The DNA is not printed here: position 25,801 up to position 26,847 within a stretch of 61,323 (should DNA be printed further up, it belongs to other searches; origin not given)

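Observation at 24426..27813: Operon of a MATCAP-like (DUF1704) carboxypeptidase, a CofE-like gamma-glutamyl ligase and a 496-aa acidic disordered protein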

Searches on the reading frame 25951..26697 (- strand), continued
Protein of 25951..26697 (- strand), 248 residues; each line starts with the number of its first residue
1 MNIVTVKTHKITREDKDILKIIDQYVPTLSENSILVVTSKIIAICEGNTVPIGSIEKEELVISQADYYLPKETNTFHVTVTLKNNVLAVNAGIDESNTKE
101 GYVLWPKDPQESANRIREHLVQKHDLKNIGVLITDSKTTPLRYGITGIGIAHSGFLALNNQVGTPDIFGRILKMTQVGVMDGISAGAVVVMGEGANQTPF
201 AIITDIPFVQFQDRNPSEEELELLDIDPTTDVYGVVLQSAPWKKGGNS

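Call 32: find_encoding_contigs(protein=P0138, flank=7000, max_places=2)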
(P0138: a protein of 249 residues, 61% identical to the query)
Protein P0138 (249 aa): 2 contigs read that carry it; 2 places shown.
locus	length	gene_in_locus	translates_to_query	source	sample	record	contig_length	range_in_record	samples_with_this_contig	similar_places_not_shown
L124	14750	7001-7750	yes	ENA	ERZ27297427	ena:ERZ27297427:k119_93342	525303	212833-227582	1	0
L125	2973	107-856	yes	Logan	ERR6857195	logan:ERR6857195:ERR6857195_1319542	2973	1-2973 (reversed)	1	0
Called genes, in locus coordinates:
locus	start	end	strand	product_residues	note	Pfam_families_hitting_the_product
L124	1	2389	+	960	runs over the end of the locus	PF00580:UvrD-helicase, PF01443:Viral_helicase1 (faint), PF13245:AAA_19, PF13604:AAA_30 (faint), PF13361:UvrD_C, PF13538:UvrD_C_2 (faint), PF12705:PDDEXK_1, PF01930:Cas_Cas4 (weak)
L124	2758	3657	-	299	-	PF01745:IPT (weak), PF01715:IPPT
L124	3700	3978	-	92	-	PF00216:Bac_DNA_binding, PF18291:HU-HIG (weak)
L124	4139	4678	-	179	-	PF13521:AAA_28, PF13238:AAA_18 (weak)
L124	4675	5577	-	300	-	-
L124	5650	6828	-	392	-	PF12072:RNase_Y_N, PF00013:KH_1 (weak), PF01966:HD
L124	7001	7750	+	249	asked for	PF01996:F420_ligase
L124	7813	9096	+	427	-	PF13660:DUF4147, PF05161:MOFRL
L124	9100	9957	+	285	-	PF13292:DXP_synthase_N, PF00456:Transketolase_N, PF00676:E1_dh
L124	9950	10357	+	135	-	-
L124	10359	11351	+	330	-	PF02779:Transket_pyr, PF02780:Transketolase_C, PF22613:Transketolase_C_1 (weak)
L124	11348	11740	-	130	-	PF01894:YjbQ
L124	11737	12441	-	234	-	PF01182:Glucosamine_iso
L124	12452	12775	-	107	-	PF01329:Pterin_4a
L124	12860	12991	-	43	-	-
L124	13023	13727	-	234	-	PF00696:AA_kinase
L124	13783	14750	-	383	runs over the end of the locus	PF13439:Glyco_transf_4, PF13579:Glyco_trans_4_4, PF00534:Glycos_transf_1, PF13692:Glyco_trans_1_4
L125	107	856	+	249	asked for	PF01996:F420_ligase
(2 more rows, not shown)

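Call 34: search_solved_structures(query=A2, max_evalue=0.01, show_alignments=2)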
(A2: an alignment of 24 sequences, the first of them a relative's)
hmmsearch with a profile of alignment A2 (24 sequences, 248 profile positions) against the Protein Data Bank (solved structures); distinct sequences matched with E-value up to 0.01: 3.
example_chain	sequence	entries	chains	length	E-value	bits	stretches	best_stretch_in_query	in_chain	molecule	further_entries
2g9i_A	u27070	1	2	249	1.9e-27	99.3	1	13-204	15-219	F420-0:gamma-glutamyl ligase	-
7uld_A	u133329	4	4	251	2e-27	99.2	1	13-204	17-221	Coenzyme F420:L-glutamate ligase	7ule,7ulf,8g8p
2phn_A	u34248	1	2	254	2.1e-27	99.2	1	13-204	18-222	F420-0:gamma-glutamyl ligase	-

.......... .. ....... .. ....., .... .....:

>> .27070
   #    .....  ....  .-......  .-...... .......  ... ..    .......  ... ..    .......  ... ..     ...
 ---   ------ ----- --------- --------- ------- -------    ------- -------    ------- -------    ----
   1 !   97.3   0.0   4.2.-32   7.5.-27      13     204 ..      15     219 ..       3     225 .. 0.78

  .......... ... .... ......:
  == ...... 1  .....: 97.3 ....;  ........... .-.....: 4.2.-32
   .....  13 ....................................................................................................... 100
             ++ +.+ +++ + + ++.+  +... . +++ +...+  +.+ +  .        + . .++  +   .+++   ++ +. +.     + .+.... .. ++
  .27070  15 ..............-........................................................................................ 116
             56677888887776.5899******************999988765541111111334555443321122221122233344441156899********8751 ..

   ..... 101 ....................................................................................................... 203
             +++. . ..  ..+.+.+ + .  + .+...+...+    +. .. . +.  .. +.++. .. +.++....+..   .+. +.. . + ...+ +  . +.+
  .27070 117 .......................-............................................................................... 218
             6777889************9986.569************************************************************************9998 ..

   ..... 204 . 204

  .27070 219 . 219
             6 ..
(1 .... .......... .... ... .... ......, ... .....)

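Call 48: search_protein_families(library=ncbifam, proteins=[L079:8001-8735:+, L104:618-1352:+, L057:8001-8741:+, L074:8001-8747:+, L112:8001-8735:+, L114:4138-4872:+, L108:5555-6289:+, L124:7001-7750:+], max_evalue=1e-20)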
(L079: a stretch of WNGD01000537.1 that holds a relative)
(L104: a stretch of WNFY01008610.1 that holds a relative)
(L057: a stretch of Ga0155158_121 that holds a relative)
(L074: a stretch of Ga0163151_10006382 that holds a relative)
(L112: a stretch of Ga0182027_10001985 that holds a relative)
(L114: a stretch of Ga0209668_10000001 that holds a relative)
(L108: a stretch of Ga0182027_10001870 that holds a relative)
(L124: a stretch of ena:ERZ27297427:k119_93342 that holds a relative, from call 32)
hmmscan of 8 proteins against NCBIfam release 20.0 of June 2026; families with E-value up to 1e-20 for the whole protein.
L079:8001-8735:+ (245 aa): 4 families
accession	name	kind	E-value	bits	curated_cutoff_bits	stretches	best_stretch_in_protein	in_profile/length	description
TIGR04132.1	intra_fol_E_lig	hypoth_equivalog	1.2e-89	299.8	350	1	1-244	1-241/241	putative folate metabolism gamma-glutamate ligase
TIGR01916.1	F420_cofE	equivalog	3.6e-36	124.8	180.65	1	18-212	18-226/244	coenzyme F420-0:L-glutamate ligase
NF009809.0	PRK13293.1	equivalog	5.2e-33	114.5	274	1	6-219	30-233/253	coenzyme F420-0:L-glutamate ligase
NF009810.0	PRK13294.1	equivalog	5.7e-29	101.3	304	1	24-206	36-221/449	coenzyme F420-0:L-glutamate ligase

L104:618-1352:+ (245 aa): 4 families
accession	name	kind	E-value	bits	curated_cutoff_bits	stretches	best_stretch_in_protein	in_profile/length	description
TIGR04132.1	intra_fol_E_lig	hypoth_equivalog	2e-89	299.1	350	1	1-244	1-241/241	putative folate metabolism gamma-glutamate ligase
TIGR01916.1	F420_cofE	equivalog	4.9e-37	127.7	180.65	1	11-212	11-226/244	coenzyme F420-0:L-glutamate ligase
NF009809.0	PRK13293.1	equivalog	1.8e-33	116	274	1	6-219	30-233/253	coenzyme F420-0:L-glutamate ligase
NF009810.0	PRK13294.1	equivalog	1.6e-29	103.1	304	1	14-206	26-221/449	coenzyme F420-0:L-glutamate ligase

L057:8001-8741:+ (247 aa): 4 families
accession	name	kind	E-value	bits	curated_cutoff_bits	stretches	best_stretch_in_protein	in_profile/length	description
TIGR04132.1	intra_fol_E_lig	hypoth_equivalog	1.8e-85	286.2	350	1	1-243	1-240/241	putative folate metabolism gamma-glutamate ligase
TIGR01916.1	F420_cofE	equivalog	2.6e-34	118.7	180.65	1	18-213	18-227/244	coenzyme F420-0:L-glutamate ligase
NF009809.0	PRK13293.1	equivalog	6.3e-33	114.2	274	1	85-225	100-239/253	coenzyme F420-0:L-glutamate ligase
NF009810.0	PRK13294.1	equivalog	6.5e-28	97.8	304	1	25-232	37-241/449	coenzyme F420-0:L-glutamate ligase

L074:8001-8747:+ (249 aa): 4 families
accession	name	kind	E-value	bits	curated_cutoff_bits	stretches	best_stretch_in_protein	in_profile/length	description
TIGR04132.1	intra_fol_E_lig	hypoth_equivalog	2.3e-77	259.6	350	1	1-248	1-241/241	putative folate metabolism gamma-glutamate ligase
TIGR01916.1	F420_cofE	equivalog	1.5e-36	126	180.65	1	10-218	10-228/244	coenzyme F420-0:L-glutamate ligase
NF009810.0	PRK13294.1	equivalog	1.3e-33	116.6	304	1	14-238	26-243/449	coenzyme F420-0:L-glutamate ligase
NF009809.0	PRK13293.1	equivalog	7.1e-33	114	274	1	9-223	11-233/253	coenzyme F420-0:L-glutamate ligase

L112:8001-8735:+ (245 aa): 4 families
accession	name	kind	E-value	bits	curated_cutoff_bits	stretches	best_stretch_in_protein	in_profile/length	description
TIGR04132.1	intra_fol_E_lig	hypoth_equivalog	5.4e-82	274.8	350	1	1-244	1-241/241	putative folate metabolism gamma-glutamate ligase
TIGR01916.1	F420_cofE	equivalog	6.3e-37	127.3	180.65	1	3-218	3-232/244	coenzyme F420-0:L-glutamate ligase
NF009809.0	PRK13293.1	equivalog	3.8e-34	118.2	274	1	83-223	98-237/253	coenzyme F420-0:L-glutamate ligase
NF009810.0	PRK13294.1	equivalog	1.2e-29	103.6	304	1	14-207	26-222/449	coenzyme F420-0:L-glutamate ligase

L114:4138-4872:+ (245 aa): 4 families
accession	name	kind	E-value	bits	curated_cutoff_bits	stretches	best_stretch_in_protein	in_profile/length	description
TIGR04132.1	intra_fol_E_lig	hypoth_equivalog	8.6e-84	280.7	350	1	1-243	1-240/241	putative folate metabolism gamma-glutamate ligase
TIGR01916.1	F420_cofE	equivalog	1.8e-35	122.6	180.65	1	6-219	6-229/244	coenzyme F420-0:L-glutamate ligase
NF009809.0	PRK13293.1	equivalog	2e-33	115.8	274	1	87-218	102-232/253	coenzyme F420-0:L-glutamate ligase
NF009810.0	PRK13294.1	equivalog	1.4e-27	96.7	304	1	4-210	16-225/449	coenzyme F420-0:L-glutamate ligase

L108:5555-6289:+ (245 aa): 4 families
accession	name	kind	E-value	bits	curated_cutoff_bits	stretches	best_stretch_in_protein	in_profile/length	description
TIGR04132.1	intra_fol_E_lig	hypoth_equivalog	1.2e-82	277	350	1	1-244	1-241/241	putative folate metabolism gamma-glutamate ligase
TIGR01916.1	F420_cofE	equivalog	3e-36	125.1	180.65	1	83-217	98-231/244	coenzyme F420-0:L-glutamate ligase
NF009809.0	PRK13293.1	equivalog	2.8e-33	115.4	274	1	84-225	99-239/253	coenzyme F420-0:L-glutamate ligase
NF009810.0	PRK13294.1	equivalog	3.1e-29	102.1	304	1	14-208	26-223/449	coenzyme F420-0:L-glutamate ligase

L124:7001-7750:+ (249 aa): 4 families
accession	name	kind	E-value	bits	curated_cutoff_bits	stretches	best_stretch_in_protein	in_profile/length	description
TIGR04132.1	intra_fol_E_lig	hypoth_equivalog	8.7e-85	284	350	1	1-244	1-241/241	putative folate metabolism gamma-glutamate ligase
TIGR01916.1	F420_cofE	equivalog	2e-35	122.4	180.65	1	5-212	5-226/244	coenzyme F420-0:L-glutamate ligase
NF009809.0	PRK13293.1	equivalog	2.6e-33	115.5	274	1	82-227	97-241/253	coenzyme F420-0:L-glutamate ligase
NF009810.0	PRK13294.1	equivalog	6.7e-30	104.3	304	1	14-209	26-224/449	coenzyme F420-0:L-glutamate ligase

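Call 60: predict_structure(alignment_id=A2)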
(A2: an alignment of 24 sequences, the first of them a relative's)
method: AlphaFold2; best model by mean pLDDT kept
length: 248 residues; sequences in the alignment: 24
mean_pLDDT: 87.3   pTM: 0.88
mean pLDDT of the five models: 87.3, 87.1, 86.3, 84.6, 84.2
residues with pLDDT >= 90: 130; 70-90: 97; 50-70: 17; < 50: 4
segments of 3 or more residues with pLDDT < 50: 141-143
pLDDT, mean of each block of 10 residues (from residue 1): 92 93 96 96 93 88 93 88 86 72 92 98 97 79 68 92 84 77 89 76 93 95 79 80 83
secondary structure, 60 per line:
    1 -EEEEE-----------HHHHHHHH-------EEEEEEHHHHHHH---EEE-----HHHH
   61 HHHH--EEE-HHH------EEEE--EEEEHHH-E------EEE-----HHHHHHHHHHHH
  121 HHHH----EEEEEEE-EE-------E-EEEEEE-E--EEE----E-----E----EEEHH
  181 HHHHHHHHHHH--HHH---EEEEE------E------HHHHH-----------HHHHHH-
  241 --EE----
elements in order: E2-6 H18-25 E33-38 H39-45 E49-51 H57-64 E67-69 E80-83 E86-89 E101-103 H109-124 E129-135 E148-153 E158-160 E176-178 H179-191 E200-204 H218-222 H234-239

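Call 63: fold_search(model_id=the predicted structure, library=pdb)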
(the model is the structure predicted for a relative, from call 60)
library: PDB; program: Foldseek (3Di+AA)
matches with E <= 10: 58; with E <= 0.001: 5
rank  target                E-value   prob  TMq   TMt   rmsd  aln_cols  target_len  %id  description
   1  7uld                  1.3e-17  1.00  0.76  0.76   4.2       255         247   26  GTP complex of F420-gamma glutamyl ligase (CofE) from Archaeoglobus fulgidus (released 2023-04-12)
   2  2phn_B                7.5e-17  1.00  0.75  0.75   3.9       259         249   25  Crystal structure of an amide bond forming F420-gamma glutamyl ligase from Archaeoglobus fulgidus (released 2007-05-15)
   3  2phn_A                9.0e-17  1.00  0.74  0.74   4.6       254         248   25  Crystal structure of an amide bond forming F420-gamma glutamyl ligase from Archaeoglobus fulgidus (released 2007-05-15)
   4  2g9i_B                1.8e-14  1.00  0.70  0.75   4.2       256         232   23  Crystal structure of homolog of F420-0:gamma-Glutamyl Ligase from Archaeoglobus fulgidus Reveals a Novel Fold. (released 2006-04-04)
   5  2g9i_A                5.2e-14  1.00  0.70  0.74   4.0       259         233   22  Crystal structure of homolog of F420-0:gamma-Glutamyl Ligase from Archaeoglobus fulgidus Reveals a Novel Fold. (released 2006-04-04)
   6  9eoz_A                1.7e+00  0.03  0.12  0.11  10.6        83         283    7  Human OGG1 bound to a nucleosome core particle with 8-oxodGuo lesion at SHL6.0 (released 2024-11-06)
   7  8oyv_B                2.4e+00  0.03  0.08  0.11  10.8        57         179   16  De novo designed Claudin fold CLF_4 (released 2023-10-18)
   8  8tm6_d                2.6e+00  0.01  0.14  0.14  16.9       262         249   10  Human premature 20S proteasome assembly intermediate (released 2024-10-23)
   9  4o6g                  2.8e+00  0.06  0.11  0.15   9.6        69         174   16  Rv3902c from M. tuberculosis (released 2014-03-05)
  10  4yo8_B                2.8e+00  0.01  0.12  0.13  14.7       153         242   12  Crystal structure of Helicobacter pylori 5'-methylthioadenosine/S-adenosyl homocysteine nucleosidase (MTAN) complexed  (released 2015-11-25)
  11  8oyv_A                3.0e+00  0.02  0.08  0.11  10.7        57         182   16  De novo designed Claudin fold CLF_4 (released 2023-10-18)
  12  4gbd_A                3.0e+00  0.01  0.07  0.04  13.4       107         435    8  Crystal Structure Of Adenosine Deaminase From Pseudomonas Aeruginosa Pao1 with bound Zn and methylthio-coformycin (released 2013-06-12)
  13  4lg3_A                3.6e+00  0.02  0.13  0.17  13.8       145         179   10  Crystal structure of a DUF487 family protein (DESPIG_00776) from Desulfovibrio piger ATCC 29098 at 2.49 A resolution (released 2013-08-21)
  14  4lg3_C                3.6e+00  0.01  0.13  0.17  16.5       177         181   11  Crystal structure of a DUF487 family protein (DESPIG_00776) from Desulfovibrio piger ATCC 29098 at 2.49 A resolution (released 2013-08-21)
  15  5xj2_B                3.6e+00  0.01  0.12  0.07  13.7       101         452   11  Structure of spRlmCD with U747 RNA (released 2017-11-01)
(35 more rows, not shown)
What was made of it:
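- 25951..26697 (-): CofE-fold GTP-type gamma-glutamyl ligase of the FolC2-like (TIGR04132-like) subfamily (248 aa). The AF2 model has TM 0.76 to Af-CofE 7uld (calls 60, 63).
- On CofE, F420-0:L-glutamate ligase (TIGR01916 / PF01996): TM 0.76 to 7uld (call 63).
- Closest known: CofE / FbiB N-terminal domain. Same: The fold is the same (TM 0.76, call 63).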

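Call 67: search_protein_families(library=padloc, proteins=[window:25951-26697:-], max_evalue=0.01)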
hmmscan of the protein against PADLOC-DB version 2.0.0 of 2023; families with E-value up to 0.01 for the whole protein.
window:25951-26697:- (248 aa): 0 families

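Call 69: find_encoding_contigs(protein=P0145, flank=7000, max_places=1)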
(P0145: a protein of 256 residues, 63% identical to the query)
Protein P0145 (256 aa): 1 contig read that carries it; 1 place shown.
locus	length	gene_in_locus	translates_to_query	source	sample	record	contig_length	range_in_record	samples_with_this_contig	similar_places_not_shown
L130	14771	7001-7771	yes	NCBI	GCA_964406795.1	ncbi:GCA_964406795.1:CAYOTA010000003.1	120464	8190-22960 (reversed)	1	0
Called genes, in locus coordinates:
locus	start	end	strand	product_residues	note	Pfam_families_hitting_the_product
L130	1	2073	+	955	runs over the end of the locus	PF00580:UvrD-helicase, PF01443:Viral_helicase1 (faint), PF13245:AAA_19, PF13361:UvrD_C, PF13538:UvrD_C_2 (faint), PF12705:PDDEXK_1, PF01930:Cas_Cas4 (weak)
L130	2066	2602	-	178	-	-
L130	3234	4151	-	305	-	PF01745:IPT (weak), PF01715:IPPT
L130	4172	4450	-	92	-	PF00216:Bac_DNA_binding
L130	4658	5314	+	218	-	PF13189:Cytidylate_kin2 (weak), PF13238:AAA_18 (weak)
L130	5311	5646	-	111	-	-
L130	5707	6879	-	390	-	PF12072:RNase_Y_N, PF00013:KH_1 (weak), PF22891:KH_PNO1_2nd (faint), PF01966:HD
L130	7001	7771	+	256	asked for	PF01996:F420_ligase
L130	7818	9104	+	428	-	PF13660:DUF4147, PF05161:MOFRL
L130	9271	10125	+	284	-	PF13292:DXP_synthase_N, PF00456:Transketolase_N, PF00676:E1_dh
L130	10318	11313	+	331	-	PF02779:Transket_pyr, PF02780:Transketolase_C, PF22613:Transketolase_C_1 (weak)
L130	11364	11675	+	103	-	PF01541:GIY-YIG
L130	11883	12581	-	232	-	PF01182:Glucosamine_iso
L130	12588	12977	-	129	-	PF01329:Pterin_4a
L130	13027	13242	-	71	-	PF04070:DUF378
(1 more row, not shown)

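Call 70: find_encoding_contigs(protein=P0146, flank=7000, max_places=1)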
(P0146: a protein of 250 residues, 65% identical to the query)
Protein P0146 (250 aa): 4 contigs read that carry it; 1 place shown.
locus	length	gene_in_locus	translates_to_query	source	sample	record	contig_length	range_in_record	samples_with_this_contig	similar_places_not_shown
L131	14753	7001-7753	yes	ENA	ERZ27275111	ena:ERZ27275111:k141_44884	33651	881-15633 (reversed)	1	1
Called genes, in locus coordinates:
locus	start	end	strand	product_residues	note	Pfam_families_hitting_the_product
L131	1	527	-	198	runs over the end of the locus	-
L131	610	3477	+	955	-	PF00580:UvrD-helicase, PF01443:Viral_helicase1 (faint), PF13245:AAA_19, PF13604:AAA_30 (faint), PF13361:UvrD_C, PF12705:PDDEXK_1, PF01930:Cas_Cas4 (weak), PF10926:DUF2800 (weak), +1 more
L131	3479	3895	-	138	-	-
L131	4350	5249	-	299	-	PF01745:IPT (weak), PF01715:IPPT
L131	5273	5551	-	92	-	PF00216:Bac_DNA_binding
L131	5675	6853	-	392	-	PF12072:RNase_Y_N, PF00013:KH_1 (weak), PF01966:HD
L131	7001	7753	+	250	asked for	PF01996:F420_ligase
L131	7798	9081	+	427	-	PF13660:DUF4147, PF05161:MOFRL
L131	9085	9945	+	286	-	PF13292:DXP_synthase_N (weak), PF00456:Transketolase_N, PF00676:E1_dh (weak)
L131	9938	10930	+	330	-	PF02779:Transket_pyr, PF02780:Transketolase_C, PF22613:Transketolase_C_1 (faint)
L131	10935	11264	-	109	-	PF01329:Pterin_4a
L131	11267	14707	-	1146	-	PF00404:Dockerin_1 (weak)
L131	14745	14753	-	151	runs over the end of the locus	-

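Call 71: find_encoding_contigs(protein=P0166, flank=7000, max_places=1)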
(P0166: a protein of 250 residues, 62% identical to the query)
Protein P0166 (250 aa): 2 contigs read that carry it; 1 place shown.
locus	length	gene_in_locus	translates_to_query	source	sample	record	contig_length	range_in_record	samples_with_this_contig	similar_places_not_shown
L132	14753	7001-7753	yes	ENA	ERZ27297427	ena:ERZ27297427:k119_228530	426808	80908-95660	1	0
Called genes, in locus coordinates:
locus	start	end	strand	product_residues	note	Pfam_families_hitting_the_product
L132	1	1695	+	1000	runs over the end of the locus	PF00580:UvrD-helicase, PF01443:Viral_helicase1 (faint), PF13245:AAA_19, PF13361:UvrD_C, PF13538:UvrD_C_2 (faint), PF12705:PDDEXK_1, PF10926:DUF2800 (faint)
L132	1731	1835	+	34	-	-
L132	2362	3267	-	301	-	PF01745:IPT, PF01715:IPPT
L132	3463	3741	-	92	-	PF00216:Bac_DNA_binding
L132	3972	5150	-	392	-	PF12072:RNase_Y_N, PF00013:KH_1 (weak), PF01966:HD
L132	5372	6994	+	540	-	PF00478:IMPDH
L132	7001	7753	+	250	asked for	PF01996:F420_ligase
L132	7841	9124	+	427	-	PF13660:DUF4147, PF05161:MOFRL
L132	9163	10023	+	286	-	PF13292:DXP_synthase_N (weak), PF00456:Transketolase_N, PF00676:E1_dh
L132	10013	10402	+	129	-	-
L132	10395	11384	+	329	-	PF02779:Transket_pyr, PF02780:Transketolase_C, PF22613:Transketolase_C_1 (faint)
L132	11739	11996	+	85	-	-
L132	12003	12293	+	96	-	-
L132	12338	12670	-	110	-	PF01329:Pterin_4a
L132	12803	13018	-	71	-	PF04070:DUF378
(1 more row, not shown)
